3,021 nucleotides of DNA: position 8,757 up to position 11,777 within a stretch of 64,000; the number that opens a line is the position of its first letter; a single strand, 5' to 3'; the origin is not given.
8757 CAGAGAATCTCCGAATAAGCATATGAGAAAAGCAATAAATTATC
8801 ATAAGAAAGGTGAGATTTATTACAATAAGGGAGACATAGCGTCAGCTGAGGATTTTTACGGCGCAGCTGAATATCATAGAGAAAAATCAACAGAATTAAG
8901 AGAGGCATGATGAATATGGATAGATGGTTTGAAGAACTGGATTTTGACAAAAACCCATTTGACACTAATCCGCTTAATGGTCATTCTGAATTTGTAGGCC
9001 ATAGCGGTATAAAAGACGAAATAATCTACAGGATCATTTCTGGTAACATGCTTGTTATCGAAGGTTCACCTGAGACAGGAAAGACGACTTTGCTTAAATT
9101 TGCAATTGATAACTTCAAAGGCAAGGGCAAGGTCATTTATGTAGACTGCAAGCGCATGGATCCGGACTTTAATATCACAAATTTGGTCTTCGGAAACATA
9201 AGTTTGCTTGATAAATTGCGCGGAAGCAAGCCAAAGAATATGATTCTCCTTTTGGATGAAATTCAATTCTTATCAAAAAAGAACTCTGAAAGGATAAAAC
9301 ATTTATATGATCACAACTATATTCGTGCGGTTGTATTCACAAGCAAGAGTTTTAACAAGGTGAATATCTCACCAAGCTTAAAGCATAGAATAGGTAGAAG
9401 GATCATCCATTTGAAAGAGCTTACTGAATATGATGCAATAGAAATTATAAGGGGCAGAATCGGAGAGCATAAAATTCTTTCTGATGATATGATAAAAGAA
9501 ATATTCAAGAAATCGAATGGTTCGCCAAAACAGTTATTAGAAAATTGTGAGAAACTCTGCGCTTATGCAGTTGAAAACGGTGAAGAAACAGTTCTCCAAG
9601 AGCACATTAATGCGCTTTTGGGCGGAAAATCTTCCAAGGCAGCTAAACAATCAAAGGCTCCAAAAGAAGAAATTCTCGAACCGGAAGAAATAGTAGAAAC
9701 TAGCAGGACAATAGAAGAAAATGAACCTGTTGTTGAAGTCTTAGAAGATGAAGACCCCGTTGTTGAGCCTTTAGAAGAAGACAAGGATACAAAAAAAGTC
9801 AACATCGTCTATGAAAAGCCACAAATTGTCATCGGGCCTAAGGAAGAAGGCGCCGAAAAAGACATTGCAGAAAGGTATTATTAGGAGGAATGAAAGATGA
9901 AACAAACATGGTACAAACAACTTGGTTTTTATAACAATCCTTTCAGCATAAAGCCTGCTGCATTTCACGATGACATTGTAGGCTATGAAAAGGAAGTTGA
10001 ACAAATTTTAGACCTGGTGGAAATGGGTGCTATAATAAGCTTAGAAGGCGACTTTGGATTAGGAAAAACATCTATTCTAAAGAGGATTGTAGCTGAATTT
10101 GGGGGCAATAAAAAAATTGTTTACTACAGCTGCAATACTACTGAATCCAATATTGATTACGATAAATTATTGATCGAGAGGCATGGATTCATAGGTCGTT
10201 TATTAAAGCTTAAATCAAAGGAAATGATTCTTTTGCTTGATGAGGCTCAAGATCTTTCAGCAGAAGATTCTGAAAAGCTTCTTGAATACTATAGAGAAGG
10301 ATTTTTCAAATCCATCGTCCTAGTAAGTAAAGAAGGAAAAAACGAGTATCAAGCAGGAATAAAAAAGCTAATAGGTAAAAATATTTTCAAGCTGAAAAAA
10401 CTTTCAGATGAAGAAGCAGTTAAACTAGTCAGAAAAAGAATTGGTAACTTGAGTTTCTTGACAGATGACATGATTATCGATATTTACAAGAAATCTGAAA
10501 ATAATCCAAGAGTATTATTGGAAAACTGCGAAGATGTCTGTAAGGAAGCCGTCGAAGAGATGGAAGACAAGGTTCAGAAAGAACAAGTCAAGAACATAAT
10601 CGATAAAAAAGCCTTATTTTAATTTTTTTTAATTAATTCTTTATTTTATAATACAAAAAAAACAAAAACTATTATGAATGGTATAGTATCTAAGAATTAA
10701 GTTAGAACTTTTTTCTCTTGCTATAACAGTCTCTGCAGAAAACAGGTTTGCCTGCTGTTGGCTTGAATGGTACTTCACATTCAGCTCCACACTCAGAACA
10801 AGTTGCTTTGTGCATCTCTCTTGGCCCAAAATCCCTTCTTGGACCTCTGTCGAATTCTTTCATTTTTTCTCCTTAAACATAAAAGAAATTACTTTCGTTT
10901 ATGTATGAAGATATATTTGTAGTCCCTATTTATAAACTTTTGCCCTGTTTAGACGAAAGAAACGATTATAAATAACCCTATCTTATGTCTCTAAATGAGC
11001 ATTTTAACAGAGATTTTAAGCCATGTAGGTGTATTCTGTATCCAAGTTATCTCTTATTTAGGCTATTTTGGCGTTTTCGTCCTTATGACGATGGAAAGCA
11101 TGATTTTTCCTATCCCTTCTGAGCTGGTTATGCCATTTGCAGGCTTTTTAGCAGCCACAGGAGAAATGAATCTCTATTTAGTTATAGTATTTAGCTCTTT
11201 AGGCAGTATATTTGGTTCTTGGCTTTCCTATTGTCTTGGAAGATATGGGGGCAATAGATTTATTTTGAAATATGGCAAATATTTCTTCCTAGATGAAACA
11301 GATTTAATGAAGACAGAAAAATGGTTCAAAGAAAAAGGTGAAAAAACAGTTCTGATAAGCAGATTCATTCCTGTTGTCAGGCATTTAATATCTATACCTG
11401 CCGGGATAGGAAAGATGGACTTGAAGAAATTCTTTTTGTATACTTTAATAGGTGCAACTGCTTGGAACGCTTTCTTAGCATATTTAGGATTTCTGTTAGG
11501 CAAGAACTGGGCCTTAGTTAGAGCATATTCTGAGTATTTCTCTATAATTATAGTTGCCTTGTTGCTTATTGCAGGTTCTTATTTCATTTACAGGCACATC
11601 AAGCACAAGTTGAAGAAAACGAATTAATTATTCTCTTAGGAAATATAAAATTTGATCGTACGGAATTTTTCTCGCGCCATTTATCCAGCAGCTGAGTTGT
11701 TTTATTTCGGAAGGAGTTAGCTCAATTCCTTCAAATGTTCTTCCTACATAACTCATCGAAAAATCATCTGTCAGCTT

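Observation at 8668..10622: Three-gene operon: small TM protein followed by two tandem paralogous P-loop ATPases with NPF and LLENCE motifs and an acidic repeat tail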

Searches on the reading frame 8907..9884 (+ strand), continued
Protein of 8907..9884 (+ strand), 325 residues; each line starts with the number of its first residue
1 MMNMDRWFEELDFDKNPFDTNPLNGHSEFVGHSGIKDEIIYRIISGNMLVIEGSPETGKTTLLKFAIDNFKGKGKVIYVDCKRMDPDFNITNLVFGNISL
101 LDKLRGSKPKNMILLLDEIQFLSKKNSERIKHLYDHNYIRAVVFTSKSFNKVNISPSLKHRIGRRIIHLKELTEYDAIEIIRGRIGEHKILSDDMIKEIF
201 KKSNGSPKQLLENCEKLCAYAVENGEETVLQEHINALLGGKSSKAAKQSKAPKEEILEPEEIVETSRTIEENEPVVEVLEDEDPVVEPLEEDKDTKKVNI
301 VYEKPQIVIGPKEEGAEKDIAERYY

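Call 68: find_related_loci(query=A2, collection=viral_contigs, flank=6000)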
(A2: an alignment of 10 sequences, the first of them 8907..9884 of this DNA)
Query A2 (325 aa) in viral_contigs; peptide patterns used: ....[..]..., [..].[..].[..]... (x = any residue, [..] = any of these).
35 stretches matched a pattern, but none encodes a relative of the query by tblastn (E <= 1e-3).

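Call 74: find_related_loci(query=A5, collection=metagenome_contigs, flank=4000)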
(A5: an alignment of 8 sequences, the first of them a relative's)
Query A5 (72 aa) in metagenome_contigs; peptide patterns used: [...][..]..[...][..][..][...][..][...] (x = any residue, [..] = any of these).
420 stretches matched a pattern; 5 encode a relative of the query (tblastn E <= 1e-3); 5 distinct loci.
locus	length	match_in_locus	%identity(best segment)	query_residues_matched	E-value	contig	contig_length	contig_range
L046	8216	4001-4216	100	1-72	9e-47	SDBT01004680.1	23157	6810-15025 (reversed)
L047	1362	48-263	65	1-72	8e-31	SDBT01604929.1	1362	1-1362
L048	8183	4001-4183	70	5-65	4e-28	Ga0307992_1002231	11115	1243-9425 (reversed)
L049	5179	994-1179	69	2-65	6e-28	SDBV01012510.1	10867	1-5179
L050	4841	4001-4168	52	1-56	3e-18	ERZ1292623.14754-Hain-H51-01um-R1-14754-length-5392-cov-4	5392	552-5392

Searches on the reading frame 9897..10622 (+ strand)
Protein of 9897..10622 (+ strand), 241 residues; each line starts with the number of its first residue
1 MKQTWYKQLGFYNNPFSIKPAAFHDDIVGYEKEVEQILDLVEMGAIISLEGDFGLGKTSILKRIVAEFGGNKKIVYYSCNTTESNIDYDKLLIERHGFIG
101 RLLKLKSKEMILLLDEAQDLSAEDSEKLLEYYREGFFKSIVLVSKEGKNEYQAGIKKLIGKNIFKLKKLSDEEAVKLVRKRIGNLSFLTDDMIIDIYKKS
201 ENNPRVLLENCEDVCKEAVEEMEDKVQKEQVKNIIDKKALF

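Call 3: search_protein_families(library=pfam, proteins=[window:9897-10622:+], max_evalue=1)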
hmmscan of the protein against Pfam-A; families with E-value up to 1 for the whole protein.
window:9897-10622:+ (241 aa): 15 families
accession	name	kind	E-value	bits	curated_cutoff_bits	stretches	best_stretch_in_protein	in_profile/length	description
PF13401.12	AAA_22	-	5.8e-05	23.8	27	1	46-131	7-107/130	AAA domain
PF13173.12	AAA_14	-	0.00022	21.7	27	1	47-134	5-86/129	AAA domain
PF01637.24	ATPase_2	-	0.00061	20.1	33.2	1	31-88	5-64/225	ATPase domain predominantly from Archaea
PF02367.23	TsaE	-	0.00073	19.9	26.6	1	35-73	12-50/128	Threonylcarbamoyl adenosine biosynthesis protein TsaE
PF25199.1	nSTAND_NTPase5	-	0.0011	19.2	34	1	42-134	39-121/145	Novel STAND NTPase 5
PF00004.35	AAA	-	0.0021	19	21.2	1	49-124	3-73/131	ATPase family associated with various cellular activities (AAA)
PF13191.12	AAA_16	-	0.0043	18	32.6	1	28-84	3-63/167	AAA ATPase domain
PF13245.12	AAA_19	-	0.012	16.2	25.1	1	46-134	13-116/134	AAA domain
PF05729.18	NACHT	-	0.014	15.7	26.7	1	47-72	3-28/167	NACHT domain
PF14516.12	AAA_35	-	0.02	14.2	27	1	39-105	26-95/331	AAA-like domain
PF07693.20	KAP_NTPase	-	0.049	13.3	20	1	36-78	10-57/293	KAP family P-loop domain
PF09848.15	SLFN-g3_helicase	-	0.05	13.3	24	1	46-139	3-109/354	Schlafen group 3, DNA/RNA helicase domain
PF00931.28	NB-ARC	-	0.058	13.1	23.5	1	36-68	10-42/248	NB-ARC domain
PF20720.3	nSTAND3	-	0.06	13.5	27.2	1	32-81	5-56/155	Novel STAND NTPase 3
PF02213.21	GYF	-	0.25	11.5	25.7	1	125-152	16-43/45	GYF domain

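Call 4: search_protein_families(library=ncbifam, proteins=[window:9897-10622:+], max_evalue=1)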
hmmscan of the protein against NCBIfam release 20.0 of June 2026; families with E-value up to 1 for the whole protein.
window:9897-10622:+ (241 aa): 6 families
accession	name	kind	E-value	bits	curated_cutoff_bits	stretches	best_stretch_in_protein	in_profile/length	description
TIGR00150.1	T6A_YjeE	equivalog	0.00027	20.8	60.1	1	35-74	13-52/135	tRNA (adenosine(37)-N6)-threonylcarbamoyltransferase complex ATPase subunit type 1 TsaE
TIGR03015.1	pepcterm_ATPase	hypoth_equivalog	0.00062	19.3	324.5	1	91-236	107-264/269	XrtA/PEP-CTERM system-associated ATPase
TIGR02324.1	CP_lyasePhnL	equivalog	0.043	13.3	256.3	1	34-76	24-66/224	phosphonate C-P lyase system protein PhnL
TIGR00416.1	sms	equivalog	0.062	12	403.05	1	41-102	91-150/454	DNA repair protein RadA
NF000443.2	blaTMB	exception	0.065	12.6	550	1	120-187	68-135/245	TMB family subclass B1 metallo-beta-lactamase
NF010061.0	PRK13538.1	equivalog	0.15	11.6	195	1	41-66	28-53/211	cytochrome c biogenesis heme-transporting ATPase CcmA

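Call 8: search_solved_structures(query=window:9897-10622:+, max_evalue=1)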
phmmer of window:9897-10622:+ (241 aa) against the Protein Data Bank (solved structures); distinct sequences matched with E-value up to 1: 5.
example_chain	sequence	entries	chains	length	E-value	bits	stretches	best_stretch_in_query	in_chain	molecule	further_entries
8c0v_A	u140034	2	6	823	0.0036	20.4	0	44-93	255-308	Peroxisomal ATPase PEX1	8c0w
1sgw_A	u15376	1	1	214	0.0044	20.1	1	24-68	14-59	putative ABC transporter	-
9qlv_A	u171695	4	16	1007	0.64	13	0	16-68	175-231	Disease resistance protein ADR2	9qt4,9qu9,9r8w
3vx4_A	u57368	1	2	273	0.81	12.7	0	40-96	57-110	Putative ABC transporter, ATP-binding protein ComA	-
8snb_9D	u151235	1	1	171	0.87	12.6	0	53-103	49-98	CFAP90(C5orf49)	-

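Call 47: search_protein_families(library=padloc, proteins=[window:9897-10622:+], max_evalue=0.01)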
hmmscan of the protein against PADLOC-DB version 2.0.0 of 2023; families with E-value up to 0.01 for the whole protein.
window:9897-10622:+ (241 aa): 2 families
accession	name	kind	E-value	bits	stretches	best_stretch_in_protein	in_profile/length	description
PDLC04140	mad8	-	5e-05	21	1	27-104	10-70/314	mads_8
PDLC02146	Csn2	-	0.0029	15.5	1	92-152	151-210/228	-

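Call 56: list_cluster_members(proteins=[window:9897-10619:+, P0001, P0200])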
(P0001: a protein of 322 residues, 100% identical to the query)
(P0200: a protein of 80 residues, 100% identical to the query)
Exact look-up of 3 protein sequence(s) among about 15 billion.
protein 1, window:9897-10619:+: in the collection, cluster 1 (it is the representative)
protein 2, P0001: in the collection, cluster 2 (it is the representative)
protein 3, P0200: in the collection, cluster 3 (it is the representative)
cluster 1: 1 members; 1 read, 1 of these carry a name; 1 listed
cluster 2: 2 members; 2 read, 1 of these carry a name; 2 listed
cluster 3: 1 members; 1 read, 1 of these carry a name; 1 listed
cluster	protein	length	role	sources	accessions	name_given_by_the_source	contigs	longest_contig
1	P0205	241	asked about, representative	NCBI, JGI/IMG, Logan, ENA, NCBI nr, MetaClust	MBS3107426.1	hypothetical protein J4468_00780 [Candidatus Woesearchaeota archaeon] | hypothetical protein [Candidatus Woesearchaeota archaeon] | \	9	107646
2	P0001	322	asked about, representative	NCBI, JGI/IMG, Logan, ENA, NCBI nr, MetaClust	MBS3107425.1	orc1/cdc6 family replication initiation protein [Candidatus Woesearchaeota archaeon] | \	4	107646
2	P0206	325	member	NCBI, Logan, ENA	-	-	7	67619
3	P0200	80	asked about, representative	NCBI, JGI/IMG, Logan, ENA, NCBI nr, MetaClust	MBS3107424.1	hypothetical protein J4468_00770 [Candidatus Woesearchaeota archaeon] | hypothetical protein [Candidatus Woesearchaeota archaeon] | \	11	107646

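Call 67: search_protein_families(library=phrogs, proteins=[window:9897-10622:+], max_evalue=0.001)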
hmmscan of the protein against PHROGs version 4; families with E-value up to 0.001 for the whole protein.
window:9897-10622:+ (241 aa): 2 families
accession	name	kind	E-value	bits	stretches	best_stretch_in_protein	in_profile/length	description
phrog_168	-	DNA, RNA and nucleotide metabolism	2.9e-05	24.9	1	26-134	22-125/314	clamp loader of DNA polymerase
phrog_5846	-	DNA, RNA and nucleotide metabolism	6.4e-05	23.4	1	25-233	16-223/380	clamp loader of DNA polymerase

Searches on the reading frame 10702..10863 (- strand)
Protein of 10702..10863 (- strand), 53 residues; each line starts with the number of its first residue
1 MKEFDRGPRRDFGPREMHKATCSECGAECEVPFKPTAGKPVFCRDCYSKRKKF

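Call 19: search_protein_families(library=pfam, proteins=[window:10702-10863:-], max_evalue=0.001)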
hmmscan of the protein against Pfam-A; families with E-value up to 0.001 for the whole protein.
window:10702-10863:- (53 aa): 1 family
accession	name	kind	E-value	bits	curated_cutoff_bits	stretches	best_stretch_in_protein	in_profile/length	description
PF23477.1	zf_Tbcl_2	-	2.4e-19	69.2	27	1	15-51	1-37/37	Probable treble clef zinc finger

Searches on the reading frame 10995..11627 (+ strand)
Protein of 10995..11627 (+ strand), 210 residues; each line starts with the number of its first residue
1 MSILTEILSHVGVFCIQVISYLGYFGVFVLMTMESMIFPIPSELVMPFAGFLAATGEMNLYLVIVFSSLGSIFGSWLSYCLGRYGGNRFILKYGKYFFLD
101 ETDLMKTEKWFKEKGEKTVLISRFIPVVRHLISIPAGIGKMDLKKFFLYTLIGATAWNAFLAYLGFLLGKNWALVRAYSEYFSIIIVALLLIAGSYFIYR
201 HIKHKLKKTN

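Call 19: search_protein_families(library=pfam, proteins=[window:10995-11627:+], max_evalue=0.001)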
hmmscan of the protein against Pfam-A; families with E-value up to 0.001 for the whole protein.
window:10995-11627:+ (210 aa): 1 family
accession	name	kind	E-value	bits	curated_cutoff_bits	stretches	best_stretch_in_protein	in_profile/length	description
PF09335.16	VTT_dom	-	1.3e-25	90.7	33.9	1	40-165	1-121/123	VTT domain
